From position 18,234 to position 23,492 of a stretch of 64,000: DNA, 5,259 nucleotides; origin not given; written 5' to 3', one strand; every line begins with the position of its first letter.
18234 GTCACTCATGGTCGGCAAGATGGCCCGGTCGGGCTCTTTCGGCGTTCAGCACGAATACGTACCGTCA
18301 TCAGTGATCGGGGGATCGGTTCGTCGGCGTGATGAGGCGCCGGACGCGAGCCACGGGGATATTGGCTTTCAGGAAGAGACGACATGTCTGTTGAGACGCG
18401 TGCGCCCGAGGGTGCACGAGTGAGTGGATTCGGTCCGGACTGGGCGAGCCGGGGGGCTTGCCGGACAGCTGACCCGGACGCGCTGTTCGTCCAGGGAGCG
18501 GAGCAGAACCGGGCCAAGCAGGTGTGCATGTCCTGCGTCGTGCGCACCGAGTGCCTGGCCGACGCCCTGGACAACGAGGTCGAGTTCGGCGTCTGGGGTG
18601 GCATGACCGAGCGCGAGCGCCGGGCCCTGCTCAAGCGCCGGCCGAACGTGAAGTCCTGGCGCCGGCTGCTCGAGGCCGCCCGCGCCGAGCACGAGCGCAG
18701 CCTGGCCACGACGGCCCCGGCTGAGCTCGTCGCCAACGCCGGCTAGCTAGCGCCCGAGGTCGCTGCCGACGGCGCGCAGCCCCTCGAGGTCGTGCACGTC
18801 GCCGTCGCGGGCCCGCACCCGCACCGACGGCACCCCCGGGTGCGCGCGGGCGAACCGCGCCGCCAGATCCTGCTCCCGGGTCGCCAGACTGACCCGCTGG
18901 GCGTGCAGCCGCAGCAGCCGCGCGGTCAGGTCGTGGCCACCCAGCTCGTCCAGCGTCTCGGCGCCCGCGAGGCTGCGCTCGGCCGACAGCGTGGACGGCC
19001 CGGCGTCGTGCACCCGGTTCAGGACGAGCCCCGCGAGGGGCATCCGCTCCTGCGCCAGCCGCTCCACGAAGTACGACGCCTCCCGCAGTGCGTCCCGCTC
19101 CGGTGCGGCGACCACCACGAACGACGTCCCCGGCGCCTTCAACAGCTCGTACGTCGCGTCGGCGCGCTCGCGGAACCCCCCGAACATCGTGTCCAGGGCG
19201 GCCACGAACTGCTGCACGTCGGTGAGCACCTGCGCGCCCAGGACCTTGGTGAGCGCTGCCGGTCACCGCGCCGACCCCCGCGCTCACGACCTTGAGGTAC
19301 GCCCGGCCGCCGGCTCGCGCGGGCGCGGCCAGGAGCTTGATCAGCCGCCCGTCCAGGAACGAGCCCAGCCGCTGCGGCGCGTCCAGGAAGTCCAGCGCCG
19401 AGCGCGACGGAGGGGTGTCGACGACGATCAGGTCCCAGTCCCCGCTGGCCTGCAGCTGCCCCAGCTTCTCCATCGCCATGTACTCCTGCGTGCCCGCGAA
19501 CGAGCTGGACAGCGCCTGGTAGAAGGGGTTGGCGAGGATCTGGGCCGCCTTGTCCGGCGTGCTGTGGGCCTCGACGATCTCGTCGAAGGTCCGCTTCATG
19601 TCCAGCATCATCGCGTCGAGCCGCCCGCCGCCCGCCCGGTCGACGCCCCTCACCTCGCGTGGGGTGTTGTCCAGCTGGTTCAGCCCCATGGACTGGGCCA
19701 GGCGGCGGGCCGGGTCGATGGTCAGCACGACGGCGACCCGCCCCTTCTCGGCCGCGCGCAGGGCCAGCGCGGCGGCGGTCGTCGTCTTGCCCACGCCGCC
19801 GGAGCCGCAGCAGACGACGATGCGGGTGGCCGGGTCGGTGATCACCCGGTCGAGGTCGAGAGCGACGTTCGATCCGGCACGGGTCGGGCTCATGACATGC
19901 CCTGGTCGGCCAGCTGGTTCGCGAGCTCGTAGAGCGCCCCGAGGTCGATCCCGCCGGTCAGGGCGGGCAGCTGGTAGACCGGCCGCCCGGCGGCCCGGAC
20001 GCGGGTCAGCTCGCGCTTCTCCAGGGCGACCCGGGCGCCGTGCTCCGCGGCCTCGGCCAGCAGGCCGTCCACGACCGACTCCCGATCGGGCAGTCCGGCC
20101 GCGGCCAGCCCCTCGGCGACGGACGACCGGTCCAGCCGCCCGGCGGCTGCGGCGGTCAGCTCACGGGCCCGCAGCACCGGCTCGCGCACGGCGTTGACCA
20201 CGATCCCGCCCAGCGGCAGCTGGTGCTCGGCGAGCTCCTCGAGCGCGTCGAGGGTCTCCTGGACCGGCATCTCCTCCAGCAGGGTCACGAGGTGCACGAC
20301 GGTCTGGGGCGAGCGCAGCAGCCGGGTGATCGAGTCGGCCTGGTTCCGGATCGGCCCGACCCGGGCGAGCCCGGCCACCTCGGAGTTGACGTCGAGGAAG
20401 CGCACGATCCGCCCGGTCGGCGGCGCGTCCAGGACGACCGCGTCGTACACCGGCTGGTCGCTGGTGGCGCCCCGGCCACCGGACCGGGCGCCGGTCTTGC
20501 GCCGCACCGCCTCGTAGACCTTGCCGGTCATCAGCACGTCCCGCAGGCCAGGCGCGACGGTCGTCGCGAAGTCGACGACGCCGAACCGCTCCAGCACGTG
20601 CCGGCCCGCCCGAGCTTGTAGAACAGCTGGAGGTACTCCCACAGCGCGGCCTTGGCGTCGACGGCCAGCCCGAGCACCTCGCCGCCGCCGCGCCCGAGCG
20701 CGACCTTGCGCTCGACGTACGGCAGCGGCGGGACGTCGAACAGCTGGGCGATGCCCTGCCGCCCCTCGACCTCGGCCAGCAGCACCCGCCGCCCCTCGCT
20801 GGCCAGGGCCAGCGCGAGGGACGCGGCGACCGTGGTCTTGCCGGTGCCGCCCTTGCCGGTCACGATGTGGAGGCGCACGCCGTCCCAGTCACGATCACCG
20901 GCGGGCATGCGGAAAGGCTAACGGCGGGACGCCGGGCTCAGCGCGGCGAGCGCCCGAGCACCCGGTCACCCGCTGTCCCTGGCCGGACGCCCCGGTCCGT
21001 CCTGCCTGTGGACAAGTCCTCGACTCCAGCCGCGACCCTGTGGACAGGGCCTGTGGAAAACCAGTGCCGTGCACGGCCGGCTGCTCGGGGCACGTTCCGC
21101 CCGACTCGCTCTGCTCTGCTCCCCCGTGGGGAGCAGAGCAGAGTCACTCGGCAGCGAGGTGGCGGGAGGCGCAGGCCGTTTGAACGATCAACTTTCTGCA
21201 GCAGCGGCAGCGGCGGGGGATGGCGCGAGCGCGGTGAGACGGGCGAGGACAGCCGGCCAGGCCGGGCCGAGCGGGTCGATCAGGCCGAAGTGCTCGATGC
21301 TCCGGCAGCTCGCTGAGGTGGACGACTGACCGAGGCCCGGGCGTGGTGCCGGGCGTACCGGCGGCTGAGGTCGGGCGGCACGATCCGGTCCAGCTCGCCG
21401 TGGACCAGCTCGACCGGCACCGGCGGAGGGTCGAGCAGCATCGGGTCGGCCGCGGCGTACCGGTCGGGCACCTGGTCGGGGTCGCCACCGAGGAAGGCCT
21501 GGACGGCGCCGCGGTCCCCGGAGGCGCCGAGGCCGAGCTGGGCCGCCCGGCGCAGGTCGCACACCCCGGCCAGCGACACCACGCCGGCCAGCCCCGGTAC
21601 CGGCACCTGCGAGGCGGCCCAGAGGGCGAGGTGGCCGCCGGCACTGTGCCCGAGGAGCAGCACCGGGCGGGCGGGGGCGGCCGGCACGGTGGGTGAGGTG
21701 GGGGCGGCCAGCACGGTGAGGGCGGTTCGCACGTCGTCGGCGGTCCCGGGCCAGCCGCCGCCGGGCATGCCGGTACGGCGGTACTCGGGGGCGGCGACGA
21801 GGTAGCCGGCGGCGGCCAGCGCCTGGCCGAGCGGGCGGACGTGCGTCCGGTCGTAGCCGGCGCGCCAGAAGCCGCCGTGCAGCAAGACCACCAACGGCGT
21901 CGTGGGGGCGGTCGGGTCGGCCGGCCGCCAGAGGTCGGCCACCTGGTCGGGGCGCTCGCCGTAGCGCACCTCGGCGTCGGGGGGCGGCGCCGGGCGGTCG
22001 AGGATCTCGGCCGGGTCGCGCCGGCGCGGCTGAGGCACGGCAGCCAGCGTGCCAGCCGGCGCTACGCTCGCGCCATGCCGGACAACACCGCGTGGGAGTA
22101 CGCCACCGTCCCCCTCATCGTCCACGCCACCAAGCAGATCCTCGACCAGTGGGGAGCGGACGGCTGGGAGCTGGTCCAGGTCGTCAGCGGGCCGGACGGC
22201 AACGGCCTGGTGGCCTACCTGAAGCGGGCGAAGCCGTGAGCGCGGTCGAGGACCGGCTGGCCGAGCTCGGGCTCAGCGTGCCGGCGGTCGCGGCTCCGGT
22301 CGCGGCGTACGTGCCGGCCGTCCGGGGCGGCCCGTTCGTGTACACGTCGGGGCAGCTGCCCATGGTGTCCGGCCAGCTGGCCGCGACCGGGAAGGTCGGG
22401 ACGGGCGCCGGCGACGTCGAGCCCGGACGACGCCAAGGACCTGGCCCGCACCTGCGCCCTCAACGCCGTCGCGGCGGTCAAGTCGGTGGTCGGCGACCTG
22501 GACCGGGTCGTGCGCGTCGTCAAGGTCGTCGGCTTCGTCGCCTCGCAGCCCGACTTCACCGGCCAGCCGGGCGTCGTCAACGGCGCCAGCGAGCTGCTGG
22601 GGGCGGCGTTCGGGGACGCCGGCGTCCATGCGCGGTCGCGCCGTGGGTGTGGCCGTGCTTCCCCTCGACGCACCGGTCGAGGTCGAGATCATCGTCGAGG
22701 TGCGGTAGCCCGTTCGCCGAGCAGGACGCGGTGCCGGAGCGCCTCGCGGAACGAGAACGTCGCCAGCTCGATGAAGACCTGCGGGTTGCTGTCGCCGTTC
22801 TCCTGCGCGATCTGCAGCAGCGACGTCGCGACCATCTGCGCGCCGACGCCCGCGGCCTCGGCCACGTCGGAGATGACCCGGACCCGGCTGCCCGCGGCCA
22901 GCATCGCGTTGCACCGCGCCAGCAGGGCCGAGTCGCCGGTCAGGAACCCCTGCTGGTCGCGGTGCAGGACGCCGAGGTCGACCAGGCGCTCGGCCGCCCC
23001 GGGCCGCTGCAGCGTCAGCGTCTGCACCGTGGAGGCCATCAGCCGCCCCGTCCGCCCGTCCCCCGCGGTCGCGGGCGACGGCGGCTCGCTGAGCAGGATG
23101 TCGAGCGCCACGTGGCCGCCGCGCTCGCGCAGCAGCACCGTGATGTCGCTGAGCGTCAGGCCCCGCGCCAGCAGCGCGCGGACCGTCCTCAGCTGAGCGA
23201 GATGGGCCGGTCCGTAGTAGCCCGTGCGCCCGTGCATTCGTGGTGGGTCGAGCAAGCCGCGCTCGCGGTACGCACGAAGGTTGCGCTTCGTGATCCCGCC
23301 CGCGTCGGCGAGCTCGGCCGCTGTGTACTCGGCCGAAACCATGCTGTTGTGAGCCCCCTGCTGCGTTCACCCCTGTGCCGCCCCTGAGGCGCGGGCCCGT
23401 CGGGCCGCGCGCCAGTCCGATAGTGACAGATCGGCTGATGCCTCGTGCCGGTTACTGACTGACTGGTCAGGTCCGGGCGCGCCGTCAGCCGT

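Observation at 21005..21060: Triple DnaA-box-like motif upstream of the ArsA/Get3-like ATPase operon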

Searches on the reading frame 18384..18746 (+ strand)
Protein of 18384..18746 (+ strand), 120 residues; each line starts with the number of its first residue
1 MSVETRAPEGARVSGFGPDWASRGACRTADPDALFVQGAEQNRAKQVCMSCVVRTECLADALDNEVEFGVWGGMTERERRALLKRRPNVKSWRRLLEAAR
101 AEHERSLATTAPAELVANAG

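Call 25: find_encoding_contigs(protein=window:18384-18746:+, flank=6000, max_places=10)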
Protein window:18384-18746:+ (120 aa): no gene with exactly this product is on record in the collection.
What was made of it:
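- Tried and rejected: An exact look-up of the WhiB protein failed (call 25).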

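Call 90: search_protein_families(library=pfam, proteins=[window:18384-18746:+], max_evalue=0.001)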
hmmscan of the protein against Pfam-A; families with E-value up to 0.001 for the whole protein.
window:18384-18746:+ (120 aa): 1 family
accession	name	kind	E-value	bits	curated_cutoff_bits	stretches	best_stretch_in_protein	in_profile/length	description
PF02467.21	Whib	-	2.1e-24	86.3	23.6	1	20-82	1-65/65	Transcription factor WhiB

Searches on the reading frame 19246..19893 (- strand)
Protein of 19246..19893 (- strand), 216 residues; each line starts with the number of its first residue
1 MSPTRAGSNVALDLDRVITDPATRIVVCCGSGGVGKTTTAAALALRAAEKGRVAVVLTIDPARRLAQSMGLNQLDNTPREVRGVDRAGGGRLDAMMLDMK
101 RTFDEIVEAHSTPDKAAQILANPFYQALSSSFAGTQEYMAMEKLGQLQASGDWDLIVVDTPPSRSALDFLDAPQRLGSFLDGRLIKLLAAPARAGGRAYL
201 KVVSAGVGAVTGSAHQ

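Call 90: search_protein_families(library=pfam, proteins=[window:19246-19893:-], max_evalue=0.001)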
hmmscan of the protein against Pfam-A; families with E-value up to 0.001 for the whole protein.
seq(216 aa): 8 families
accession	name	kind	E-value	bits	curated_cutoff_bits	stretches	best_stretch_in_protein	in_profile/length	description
PF02374.21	ArsA_ATPase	-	8.9e-22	78.1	24.3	1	23-185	1-156/305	Anion-transporting ATPase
PF13614.12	AAA_31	-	2.7e-09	37.6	27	1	25-167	4-132/177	AAA domain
PF01656.29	CbiA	-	5.5e-08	33.2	25.4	1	25-125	1-84/125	CobQ/CobB/MinD/ParA nucleotide binding domain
PF10609.15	ParA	-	1e-06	28.8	27.1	1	24-60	5-41/246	NUBPL iron-transfer P-loop NTPase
PF00448.28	SRP54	-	5.7e-05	23.3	22.7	1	25-67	3-45/196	SRP54-type protein, GTPase domain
PF20720.3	nSTAND3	-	0.00018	21.7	27.2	1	23-63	17-58/155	Novel STAND NTPase 3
PF02562.22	PhoH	-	0.00018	21.5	27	1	22-75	18-71/205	PhoH-like protein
PF13191.12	AAA_16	-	0.00097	20.1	32.6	0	18-77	19-85/167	AAA ATPase domain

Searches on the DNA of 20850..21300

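Call 85: search_rna_families(source=window, start=20850, end=21300, threshold=evalue, max_evalue=1)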
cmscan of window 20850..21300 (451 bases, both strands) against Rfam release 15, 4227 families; matches with E-value up to 1: 9.
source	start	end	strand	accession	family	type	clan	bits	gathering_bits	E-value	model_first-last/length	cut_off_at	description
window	21095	21156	-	RF00939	mir-504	Gene; miRNA;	-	33.1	57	3.7e-05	1-78/78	no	mir-504 microRNA precursor family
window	21109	21143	-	RF03837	mir-3138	Gene; miRNA;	-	26.7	90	0.033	1-82/82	no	mir-3138 microRNA precursor family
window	21109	21143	-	RF03734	mir-4773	Gene; miRNA;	-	22.7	100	0.11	1-78/78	no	mir-4773 microRNA precursor family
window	21096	21158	+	RF00939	mir-504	Gene; miRNA;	-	21.7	57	0.052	1-78/78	no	mir-504 microRNA precursor family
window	21099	21153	+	RF03635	mir-2066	Gene; miRNA;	-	21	100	0.13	1-72/72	no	mir-2066 microRNA precursor family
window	21097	21155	-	RF03265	mir-1460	Gene; miRNA;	-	19.9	74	0.92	1-91/91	no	mir-1460 microRNA precursor family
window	21102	21152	+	RF01015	mir-885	Gene; miRNA;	-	19.6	66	0.17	1-74/74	no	mir-885 microRNA precursor family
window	21100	21150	-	RF01015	mir-885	Gene; miRNA;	-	17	66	0.92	1-74/74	no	mir-885 microRNA precursor family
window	21125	21194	-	RF01151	snoU82P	Gene; snRNA; snoRNA; CD-box;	-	14.7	42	0.23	1-55/55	no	Small nucleolar RNA U82P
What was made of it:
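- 21109..21143 (-): Perfect 16-bp-stem hairpin downstream of the esterase gene (stop codon at 21188-21190); probably its terminator. Rfam gives only sub-threshold miRNA-like hairpin hits (call 85).
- On Known RNA family (riboswitch or sRNA) in the ArsA leader: Only sub-threshold miRNA-like hits to the hairpin (call 85).
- Tried and rejected: RNA element in the ArsA leader: no Rfam family (call 85).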

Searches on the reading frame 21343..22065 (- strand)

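Call 90: search_protein_families(library=pfam, proteins=[window:21343-22065:-], max_evalue=0.001)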
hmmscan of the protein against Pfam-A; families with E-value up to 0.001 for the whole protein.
seq(241 aa): 5 families
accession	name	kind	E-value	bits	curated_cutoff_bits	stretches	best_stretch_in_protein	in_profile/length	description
PF20434.5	BD-FAE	-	3e-19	69.9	26.8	1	44-236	2-210/215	BD-FAE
PF12146.15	Hydrolase_4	-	2.8e-09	37.1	27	1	57-173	5-115/239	Serine aminopeptidase, S33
PF07859.19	Abhydrolase_3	-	6.9e-09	36.2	25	1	59-171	1-112/210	alpha/beta hydrolase fold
PF00561.26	Abhydrolase_1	-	1.3e-05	25.4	25.8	0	57-167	1-102/245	alpha/beta hydrolase fold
PF00326.27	Peptidase_S9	-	0.00026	21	22.6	0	132-238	63-167/213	Prolyl oligopeptidase family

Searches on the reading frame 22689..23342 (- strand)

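Call 90: search_protein_families(library=pfam, proteins=[window:22689-23342:-], max_evalue=0.001)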
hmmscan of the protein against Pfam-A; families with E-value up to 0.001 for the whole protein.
window:22689-23342:- (217 aa): 2 families
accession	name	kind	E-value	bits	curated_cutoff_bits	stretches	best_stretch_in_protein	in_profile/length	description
PF13411.12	MerR_1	-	3e-19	69.3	21.6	1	6-73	1-68/69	MerR HTH family regulatory protein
PF00376.29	MerR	-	5.6e-06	26.5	28.2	1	8-36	2-31/38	MerR family regulatory protein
